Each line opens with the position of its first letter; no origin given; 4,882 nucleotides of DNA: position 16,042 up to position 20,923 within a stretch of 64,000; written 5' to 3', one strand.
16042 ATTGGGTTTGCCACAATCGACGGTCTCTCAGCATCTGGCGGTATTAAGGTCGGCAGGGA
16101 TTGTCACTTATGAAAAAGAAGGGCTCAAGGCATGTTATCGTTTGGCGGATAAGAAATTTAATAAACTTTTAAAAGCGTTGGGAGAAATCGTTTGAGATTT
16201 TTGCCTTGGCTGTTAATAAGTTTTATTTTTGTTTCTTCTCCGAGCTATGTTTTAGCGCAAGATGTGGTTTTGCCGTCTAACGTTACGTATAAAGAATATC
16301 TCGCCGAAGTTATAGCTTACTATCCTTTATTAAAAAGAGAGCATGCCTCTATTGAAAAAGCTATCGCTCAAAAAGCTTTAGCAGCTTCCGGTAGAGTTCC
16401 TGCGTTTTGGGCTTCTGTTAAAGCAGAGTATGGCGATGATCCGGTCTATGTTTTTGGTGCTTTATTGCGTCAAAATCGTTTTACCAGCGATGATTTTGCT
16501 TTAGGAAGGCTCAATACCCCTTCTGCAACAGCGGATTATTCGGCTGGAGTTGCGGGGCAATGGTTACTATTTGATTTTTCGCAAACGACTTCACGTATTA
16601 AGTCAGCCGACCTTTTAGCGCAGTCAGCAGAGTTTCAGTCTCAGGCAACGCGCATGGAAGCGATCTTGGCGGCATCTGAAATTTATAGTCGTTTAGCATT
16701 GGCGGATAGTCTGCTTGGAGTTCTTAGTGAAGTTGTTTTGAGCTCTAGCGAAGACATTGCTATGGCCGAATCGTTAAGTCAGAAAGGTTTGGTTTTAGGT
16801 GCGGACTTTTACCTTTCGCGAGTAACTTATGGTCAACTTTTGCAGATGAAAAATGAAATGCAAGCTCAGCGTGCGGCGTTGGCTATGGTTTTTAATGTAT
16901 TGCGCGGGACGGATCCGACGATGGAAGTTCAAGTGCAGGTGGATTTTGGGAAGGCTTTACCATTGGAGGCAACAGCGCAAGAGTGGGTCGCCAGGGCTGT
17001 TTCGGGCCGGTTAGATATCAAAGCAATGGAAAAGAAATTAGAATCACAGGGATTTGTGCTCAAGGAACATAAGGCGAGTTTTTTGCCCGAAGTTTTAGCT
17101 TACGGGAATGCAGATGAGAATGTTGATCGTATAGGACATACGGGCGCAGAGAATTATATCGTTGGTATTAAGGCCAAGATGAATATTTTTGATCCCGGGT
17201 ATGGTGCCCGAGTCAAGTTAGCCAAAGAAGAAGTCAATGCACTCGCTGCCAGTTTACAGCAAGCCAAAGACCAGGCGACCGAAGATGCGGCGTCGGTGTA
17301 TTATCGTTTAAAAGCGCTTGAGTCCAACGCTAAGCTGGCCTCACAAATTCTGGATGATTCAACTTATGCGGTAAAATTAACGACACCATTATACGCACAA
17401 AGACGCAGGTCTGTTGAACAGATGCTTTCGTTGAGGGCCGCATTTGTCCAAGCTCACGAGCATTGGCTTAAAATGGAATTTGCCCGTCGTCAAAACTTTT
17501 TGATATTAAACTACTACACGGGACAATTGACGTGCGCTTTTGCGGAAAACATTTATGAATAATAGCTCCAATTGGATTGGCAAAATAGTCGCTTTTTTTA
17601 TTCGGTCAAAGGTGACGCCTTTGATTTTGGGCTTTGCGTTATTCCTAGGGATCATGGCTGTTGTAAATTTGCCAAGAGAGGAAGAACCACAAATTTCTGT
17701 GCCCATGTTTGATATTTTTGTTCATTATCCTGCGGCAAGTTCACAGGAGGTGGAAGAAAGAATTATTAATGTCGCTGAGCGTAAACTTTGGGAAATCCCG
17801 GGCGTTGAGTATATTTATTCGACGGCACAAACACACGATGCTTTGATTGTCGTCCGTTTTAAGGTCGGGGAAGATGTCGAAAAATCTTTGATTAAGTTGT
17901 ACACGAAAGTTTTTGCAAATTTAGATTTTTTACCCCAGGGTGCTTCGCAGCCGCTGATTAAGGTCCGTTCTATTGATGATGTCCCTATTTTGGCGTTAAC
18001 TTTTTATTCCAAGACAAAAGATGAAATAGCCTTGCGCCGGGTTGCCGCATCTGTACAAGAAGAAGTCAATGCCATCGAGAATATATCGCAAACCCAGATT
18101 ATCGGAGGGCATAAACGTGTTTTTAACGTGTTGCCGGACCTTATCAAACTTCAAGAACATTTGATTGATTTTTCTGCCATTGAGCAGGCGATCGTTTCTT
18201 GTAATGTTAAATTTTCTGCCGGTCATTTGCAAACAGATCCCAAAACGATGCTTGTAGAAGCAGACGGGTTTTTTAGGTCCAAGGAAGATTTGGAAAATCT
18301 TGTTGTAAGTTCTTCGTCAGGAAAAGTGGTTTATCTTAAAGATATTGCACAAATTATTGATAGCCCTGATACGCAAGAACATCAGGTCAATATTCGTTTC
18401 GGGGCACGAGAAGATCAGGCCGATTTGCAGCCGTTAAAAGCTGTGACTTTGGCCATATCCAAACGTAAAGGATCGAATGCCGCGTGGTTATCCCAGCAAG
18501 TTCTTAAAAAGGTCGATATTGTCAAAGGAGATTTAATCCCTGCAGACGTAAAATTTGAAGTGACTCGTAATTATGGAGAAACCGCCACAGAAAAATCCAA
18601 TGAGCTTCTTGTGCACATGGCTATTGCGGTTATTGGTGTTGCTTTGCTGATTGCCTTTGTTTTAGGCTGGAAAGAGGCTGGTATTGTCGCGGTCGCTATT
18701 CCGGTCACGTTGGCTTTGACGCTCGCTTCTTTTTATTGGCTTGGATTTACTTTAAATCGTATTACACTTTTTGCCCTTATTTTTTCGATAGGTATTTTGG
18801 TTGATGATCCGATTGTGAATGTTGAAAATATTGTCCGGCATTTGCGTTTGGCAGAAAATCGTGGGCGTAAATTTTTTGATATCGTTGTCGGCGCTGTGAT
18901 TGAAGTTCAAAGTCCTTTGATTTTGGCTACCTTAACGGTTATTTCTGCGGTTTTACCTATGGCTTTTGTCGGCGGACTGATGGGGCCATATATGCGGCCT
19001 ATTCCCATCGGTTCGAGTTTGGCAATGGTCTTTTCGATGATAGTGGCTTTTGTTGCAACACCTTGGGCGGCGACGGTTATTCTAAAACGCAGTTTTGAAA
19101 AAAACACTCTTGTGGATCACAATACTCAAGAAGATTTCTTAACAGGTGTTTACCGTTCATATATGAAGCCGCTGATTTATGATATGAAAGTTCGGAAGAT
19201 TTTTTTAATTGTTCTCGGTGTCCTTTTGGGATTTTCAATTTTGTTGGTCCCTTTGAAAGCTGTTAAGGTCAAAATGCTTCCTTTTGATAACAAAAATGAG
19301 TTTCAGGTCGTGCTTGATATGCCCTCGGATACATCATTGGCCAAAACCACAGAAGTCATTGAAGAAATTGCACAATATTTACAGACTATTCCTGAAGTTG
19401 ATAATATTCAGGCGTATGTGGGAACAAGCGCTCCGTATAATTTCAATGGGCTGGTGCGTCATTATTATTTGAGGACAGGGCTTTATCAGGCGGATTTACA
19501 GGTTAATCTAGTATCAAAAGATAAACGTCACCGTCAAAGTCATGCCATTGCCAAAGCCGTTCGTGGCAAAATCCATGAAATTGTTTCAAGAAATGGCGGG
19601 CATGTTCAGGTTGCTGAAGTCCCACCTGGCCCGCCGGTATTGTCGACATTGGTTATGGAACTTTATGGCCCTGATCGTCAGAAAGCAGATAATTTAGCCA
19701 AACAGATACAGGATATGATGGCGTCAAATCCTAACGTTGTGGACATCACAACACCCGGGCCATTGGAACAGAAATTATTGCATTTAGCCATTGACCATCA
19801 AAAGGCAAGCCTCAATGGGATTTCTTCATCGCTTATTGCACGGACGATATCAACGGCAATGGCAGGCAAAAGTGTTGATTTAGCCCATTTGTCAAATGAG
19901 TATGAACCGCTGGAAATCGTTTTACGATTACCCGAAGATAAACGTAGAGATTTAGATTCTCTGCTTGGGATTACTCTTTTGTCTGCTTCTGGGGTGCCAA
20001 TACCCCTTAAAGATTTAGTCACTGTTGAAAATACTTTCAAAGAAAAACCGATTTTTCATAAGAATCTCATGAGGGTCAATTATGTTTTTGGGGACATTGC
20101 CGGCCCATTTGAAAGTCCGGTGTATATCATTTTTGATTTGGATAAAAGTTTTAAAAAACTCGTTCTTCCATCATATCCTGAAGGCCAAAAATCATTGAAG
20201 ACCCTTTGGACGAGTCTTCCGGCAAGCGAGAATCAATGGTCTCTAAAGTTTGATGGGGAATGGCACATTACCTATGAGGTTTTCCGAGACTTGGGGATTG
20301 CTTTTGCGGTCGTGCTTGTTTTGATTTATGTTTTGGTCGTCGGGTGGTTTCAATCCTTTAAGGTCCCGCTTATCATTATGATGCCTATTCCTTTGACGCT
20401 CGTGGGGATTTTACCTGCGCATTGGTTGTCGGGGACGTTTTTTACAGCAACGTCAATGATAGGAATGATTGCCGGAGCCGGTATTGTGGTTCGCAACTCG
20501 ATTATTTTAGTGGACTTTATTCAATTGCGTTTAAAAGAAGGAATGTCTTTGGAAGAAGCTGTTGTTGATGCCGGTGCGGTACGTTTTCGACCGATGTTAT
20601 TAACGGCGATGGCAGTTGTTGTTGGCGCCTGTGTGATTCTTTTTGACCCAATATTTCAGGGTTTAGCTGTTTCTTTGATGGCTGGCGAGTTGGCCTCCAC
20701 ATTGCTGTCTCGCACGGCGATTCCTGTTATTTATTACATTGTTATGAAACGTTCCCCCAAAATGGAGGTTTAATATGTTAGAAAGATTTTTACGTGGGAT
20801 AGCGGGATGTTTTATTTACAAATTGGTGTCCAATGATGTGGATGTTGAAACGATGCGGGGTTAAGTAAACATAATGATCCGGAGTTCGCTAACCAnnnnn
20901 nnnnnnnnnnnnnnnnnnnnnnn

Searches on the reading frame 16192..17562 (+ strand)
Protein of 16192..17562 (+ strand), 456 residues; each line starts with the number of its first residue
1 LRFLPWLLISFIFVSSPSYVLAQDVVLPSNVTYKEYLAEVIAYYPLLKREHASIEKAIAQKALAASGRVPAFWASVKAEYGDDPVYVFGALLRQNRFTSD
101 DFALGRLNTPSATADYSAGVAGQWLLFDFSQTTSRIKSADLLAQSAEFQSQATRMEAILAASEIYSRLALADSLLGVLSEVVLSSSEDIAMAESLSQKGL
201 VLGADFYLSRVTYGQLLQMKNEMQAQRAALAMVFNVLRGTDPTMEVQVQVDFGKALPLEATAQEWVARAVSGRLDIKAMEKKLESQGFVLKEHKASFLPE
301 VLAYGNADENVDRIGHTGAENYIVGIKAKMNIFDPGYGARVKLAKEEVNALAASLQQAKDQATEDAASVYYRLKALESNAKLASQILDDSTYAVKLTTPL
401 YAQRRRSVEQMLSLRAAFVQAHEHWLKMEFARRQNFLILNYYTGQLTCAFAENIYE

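Call 64: search_protein_families(library=pfam, proteins=[window:16192-17562:+], max_evalue=0.00001)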
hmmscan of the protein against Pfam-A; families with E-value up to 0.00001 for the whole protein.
window:16192-17562:+ (456 aa): 1 family
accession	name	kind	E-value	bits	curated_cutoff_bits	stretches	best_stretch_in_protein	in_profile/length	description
PF02321.23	OEP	-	6.7e-27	95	22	2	263-443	2-186/187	Outer membrane efflux protein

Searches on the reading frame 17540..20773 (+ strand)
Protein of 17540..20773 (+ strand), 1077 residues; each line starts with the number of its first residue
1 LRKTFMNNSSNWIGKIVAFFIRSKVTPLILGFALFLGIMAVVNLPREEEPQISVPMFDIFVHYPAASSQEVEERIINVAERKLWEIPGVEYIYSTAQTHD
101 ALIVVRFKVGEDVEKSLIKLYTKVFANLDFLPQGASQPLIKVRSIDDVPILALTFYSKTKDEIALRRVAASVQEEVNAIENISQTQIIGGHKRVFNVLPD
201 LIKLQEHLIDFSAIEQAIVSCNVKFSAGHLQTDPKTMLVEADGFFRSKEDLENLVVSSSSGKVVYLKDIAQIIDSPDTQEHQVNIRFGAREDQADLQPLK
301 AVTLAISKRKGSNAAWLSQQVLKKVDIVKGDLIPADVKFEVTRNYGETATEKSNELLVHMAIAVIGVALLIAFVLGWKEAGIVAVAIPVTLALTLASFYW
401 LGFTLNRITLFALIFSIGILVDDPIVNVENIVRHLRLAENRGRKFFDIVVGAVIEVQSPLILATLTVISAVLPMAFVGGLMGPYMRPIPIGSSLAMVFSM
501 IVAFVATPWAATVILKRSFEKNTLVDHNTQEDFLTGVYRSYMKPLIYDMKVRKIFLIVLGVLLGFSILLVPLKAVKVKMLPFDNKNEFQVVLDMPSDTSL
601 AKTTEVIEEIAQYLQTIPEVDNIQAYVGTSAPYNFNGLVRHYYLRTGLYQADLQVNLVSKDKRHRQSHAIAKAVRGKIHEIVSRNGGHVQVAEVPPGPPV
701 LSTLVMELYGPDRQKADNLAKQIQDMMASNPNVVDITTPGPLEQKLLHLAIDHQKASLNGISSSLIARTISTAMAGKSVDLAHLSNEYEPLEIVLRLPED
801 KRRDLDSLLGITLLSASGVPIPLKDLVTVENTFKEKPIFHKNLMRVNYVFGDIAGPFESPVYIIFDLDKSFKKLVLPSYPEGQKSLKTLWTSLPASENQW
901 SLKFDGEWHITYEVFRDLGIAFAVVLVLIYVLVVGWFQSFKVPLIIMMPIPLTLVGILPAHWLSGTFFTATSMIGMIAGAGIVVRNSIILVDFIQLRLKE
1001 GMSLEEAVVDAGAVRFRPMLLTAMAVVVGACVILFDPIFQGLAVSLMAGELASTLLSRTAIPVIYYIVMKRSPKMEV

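Call 64: search_protein_families(library=pfam, proteins=[window:17540-20773:+], max_evalue=0.00001)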
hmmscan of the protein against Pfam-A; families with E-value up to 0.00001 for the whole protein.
window:17540-20773:+ (1077 aa): 1 family
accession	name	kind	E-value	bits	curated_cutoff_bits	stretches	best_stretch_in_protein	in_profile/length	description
PF00873.25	ACR_tran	-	2.8e-144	482.7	28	1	16-1068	1-1020/1021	AcrB/AcrD/AcrF family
